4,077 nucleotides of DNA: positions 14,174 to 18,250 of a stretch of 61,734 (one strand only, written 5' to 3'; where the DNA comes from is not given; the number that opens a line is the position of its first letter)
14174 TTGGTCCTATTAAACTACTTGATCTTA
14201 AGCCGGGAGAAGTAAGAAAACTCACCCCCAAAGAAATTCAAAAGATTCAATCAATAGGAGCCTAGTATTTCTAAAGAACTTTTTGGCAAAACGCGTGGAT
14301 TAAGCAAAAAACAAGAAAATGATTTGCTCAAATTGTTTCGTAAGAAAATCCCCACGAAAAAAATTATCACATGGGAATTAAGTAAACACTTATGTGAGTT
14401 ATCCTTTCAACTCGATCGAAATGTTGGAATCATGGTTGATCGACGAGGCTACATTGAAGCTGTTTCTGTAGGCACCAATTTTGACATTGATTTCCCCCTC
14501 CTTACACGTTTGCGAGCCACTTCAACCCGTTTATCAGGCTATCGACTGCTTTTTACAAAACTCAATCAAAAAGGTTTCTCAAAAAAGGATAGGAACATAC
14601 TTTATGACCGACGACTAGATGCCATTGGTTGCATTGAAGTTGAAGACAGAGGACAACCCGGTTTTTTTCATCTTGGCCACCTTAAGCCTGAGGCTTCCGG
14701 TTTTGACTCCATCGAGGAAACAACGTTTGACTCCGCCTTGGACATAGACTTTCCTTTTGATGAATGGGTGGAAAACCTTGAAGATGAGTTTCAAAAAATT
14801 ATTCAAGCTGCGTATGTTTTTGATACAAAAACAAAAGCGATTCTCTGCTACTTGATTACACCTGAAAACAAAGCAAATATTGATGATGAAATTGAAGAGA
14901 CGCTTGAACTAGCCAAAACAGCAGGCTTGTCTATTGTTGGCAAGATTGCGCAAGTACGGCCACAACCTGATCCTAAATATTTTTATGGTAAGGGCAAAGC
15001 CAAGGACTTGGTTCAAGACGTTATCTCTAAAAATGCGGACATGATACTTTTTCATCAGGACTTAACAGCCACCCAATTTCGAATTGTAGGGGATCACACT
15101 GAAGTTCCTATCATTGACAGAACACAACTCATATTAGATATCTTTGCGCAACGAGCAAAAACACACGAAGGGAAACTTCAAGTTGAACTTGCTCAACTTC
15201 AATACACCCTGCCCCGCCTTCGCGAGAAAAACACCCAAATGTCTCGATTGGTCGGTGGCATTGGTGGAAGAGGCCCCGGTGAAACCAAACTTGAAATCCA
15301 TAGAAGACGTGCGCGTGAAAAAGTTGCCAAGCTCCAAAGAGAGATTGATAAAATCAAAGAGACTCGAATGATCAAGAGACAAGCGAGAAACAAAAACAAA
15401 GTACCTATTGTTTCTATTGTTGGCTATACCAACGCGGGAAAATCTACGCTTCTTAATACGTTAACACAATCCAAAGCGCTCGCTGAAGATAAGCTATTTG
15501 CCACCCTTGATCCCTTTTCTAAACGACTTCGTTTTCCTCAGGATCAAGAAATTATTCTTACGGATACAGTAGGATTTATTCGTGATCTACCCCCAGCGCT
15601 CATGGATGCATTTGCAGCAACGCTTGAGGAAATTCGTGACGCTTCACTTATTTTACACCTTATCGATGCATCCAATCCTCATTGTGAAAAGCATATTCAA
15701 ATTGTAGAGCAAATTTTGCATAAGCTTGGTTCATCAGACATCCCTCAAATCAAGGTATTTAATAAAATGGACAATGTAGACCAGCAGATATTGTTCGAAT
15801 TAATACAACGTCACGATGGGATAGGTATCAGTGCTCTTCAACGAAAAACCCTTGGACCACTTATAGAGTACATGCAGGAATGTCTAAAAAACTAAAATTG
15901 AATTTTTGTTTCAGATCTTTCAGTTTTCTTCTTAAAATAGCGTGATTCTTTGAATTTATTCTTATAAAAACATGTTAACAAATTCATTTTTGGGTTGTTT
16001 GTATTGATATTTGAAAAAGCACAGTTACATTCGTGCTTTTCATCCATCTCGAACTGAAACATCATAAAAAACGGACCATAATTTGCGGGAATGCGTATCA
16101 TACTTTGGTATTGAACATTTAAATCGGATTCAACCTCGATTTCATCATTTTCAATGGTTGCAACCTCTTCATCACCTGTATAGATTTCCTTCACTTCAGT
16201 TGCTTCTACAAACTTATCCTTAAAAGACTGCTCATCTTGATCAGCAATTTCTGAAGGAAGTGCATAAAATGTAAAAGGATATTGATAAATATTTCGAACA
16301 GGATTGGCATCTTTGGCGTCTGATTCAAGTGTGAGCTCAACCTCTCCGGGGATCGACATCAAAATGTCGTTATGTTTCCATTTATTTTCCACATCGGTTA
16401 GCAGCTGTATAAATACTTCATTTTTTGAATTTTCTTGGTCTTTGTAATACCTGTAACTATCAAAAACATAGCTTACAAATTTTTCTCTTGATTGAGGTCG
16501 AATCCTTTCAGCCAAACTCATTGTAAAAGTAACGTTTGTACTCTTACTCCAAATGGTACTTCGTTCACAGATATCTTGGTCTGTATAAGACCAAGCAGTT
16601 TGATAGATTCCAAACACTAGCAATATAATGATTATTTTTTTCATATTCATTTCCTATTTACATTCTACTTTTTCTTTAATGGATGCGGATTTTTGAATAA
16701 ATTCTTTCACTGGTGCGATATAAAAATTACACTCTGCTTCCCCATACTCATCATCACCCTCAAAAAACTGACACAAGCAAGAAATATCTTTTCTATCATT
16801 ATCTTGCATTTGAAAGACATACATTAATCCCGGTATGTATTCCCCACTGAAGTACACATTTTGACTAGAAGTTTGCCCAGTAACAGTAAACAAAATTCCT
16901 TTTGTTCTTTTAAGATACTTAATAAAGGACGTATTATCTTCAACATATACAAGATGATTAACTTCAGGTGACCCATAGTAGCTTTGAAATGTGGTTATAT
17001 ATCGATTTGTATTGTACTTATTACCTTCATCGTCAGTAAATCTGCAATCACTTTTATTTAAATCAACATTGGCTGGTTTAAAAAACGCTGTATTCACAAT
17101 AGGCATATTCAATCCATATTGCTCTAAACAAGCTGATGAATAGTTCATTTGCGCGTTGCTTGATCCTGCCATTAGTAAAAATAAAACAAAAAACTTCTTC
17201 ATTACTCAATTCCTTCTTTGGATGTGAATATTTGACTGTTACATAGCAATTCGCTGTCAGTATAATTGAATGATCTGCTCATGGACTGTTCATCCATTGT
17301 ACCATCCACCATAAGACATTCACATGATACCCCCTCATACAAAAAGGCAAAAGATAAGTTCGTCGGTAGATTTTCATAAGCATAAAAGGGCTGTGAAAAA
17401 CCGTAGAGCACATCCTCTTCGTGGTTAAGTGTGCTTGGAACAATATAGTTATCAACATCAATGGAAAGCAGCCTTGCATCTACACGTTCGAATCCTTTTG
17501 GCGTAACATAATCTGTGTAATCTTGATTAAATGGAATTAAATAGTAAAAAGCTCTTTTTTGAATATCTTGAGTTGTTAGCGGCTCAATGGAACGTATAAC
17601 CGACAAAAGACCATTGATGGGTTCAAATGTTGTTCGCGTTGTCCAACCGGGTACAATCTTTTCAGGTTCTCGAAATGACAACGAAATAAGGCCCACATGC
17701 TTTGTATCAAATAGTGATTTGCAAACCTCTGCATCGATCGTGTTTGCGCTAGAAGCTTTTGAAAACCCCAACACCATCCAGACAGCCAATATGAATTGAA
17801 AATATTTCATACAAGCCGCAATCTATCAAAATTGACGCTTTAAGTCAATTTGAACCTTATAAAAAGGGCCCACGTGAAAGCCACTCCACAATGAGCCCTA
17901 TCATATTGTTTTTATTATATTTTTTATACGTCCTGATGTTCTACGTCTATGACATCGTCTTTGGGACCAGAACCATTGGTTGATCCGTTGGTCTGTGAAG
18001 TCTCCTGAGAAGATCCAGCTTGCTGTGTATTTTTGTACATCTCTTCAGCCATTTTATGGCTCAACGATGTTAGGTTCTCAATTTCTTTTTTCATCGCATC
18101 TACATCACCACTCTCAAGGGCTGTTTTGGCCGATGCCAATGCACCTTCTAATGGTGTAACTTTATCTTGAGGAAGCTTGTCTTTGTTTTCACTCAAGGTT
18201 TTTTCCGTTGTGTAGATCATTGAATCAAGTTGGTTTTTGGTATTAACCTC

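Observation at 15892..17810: Three tandem secreted proteins sharing a C...CxC...C pattern: candidate new paralog family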

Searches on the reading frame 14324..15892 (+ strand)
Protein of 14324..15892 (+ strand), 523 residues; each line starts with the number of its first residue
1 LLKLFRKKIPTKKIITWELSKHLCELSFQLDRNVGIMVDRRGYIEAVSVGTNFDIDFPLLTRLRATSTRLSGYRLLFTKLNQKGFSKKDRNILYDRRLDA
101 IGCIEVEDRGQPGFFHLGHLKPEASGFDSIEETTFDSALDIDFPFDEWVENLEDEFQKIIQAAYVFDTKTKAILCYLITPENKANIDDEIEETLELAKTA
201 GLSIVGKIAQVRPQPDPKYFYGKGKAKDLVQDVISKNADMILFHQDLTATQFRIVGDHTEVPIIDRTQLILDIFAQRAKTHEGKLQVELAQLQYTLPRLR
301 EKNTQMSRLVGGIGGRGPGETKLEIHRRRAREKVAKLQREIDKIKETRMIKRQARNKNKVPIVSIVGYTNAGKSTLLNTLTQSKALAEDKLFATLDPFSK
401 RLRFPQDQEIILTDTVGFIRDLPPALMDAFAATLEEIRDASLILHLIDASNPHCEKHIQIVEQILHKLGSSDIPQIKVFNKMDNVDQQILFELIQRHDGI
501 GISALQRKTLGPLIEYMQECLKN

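Call 17: find_related_loci(query=window:14324-15892:+, collection=genome_contigs, flank=6000)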
Query window:14324-15892:+ (523 aa) in genome_contigs; peptide patterns used: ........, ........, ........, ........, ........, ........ (x = any residue, [..] = any of these).
151 stretches matched a pattern; 3 encode a relative of the query (tblastn E <= 1e-3); 3 distinct loci.
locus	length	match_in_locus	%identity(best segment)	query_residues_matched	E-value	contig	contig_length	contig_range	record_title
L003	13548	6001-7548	55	3-521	3e-175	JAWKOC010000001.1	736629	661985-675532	MAG: Bdellovibrionota bacterium isolate ABC1.69 ABC1.69.fa-1, whole genome shotgun sequence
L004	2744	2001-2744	73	1-248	7e-131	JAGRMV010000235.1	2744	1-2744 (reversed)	MAG: Deltaproteobacteria bacterium isolate HKST-UBA01 NODE_236_length_2744_cov_2.846644, whole genome shotgun sequence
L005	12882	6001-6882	41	187-483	3e-69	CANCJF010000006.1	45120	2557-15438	MAG: Bacteroidetes bacterium isolate JR-MC-G-240519-74 genome assembly, contig: JR-MC-G-240519-C1180, whole genome shotg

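Call 99: find_related_loci(query=window:14324-15892:+, collection=metagenome_contigs, flank=6000)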
Query window:14324-15892:+ (523 aa) in metagenome_contigs; peptide patterns used: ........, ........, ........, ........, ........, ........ (x = any residue, [..] = any of these).
337 stretches matched a pattern; 1 encode a relative of the query (tblastn E <= 1e-3); 1 distinct loci.
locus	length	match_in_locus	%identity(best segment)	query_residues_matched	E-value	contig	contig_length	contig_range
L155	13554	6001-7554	67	1-518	0e+0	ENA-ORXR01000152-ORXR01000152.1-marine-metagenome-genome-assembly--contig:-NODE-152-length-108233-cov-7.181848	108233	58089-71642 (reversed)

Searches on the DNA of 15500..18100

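Call 98: search_rna_families(source=window, start=15500, end=18100, threshold=evalue, max_evalue=1)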
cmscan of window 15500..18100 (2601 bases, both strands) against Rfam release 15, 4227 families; matches with E-value up to 1: 0.
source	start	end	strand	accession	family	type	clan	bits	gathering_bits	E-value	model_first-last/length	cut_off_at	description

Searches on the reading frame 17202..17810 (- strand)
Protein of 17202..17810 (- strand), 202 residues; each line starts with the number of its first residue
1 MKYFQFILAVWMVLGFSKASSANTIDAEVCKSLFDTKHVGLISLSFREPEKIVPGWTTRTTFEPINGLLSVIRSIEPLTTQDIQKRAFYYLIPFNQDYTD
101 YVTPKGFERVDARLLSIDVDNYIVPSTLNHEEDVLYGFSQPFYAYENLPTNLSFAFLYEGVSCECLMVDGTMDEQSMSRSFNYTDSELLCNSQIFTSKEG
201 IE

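Call 3: search_protein_families(library=pfam, proteins=[window:17202-17810:-], max_evalue=1)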
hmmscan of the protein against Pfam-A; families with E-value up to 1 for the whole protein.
window:17202-17810:- (202 aa): 0 families

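Call 4: search_protein_families(library=ncbifam, proteins=[window:17202-17810:-], max_evalue=1)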
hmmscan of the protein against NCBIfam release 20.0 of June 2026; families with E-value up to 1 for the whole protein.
window:17202-17810:- (202 aa): 0 families

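Call 42: predict_structure(protein=window:17205-17744:-)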
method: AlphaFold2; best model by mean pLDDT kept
length: 180 residues; sequences in the alignment: 1
mean_pLDDT: 30.3   pTM: 0.26
mean pLDDT of the five models: 30.3, 29.0, 28.6, 25.4, 25.3
residues with pLDDT >= 90: 0; 70-90: 0; 50-70: 0; < 50: 180
segments of 3 or more residues with pLDDT < 50: 1-180
pLDDT, mean of each block of 10 residues (from residue 1): 38 34 24 24 26 30 31 27 25 26 25 25 30 40 42 29 37 32
secondary structure, 60 per line:
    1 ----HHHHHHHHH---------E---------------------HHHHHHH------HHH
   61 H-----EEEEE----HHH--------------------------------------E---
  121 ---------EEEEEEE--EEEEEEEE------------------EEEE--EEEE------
elements in order: H5-13 H45-51 H58-61 E67-71 E130-136 E139-146 E165-168 E171-174
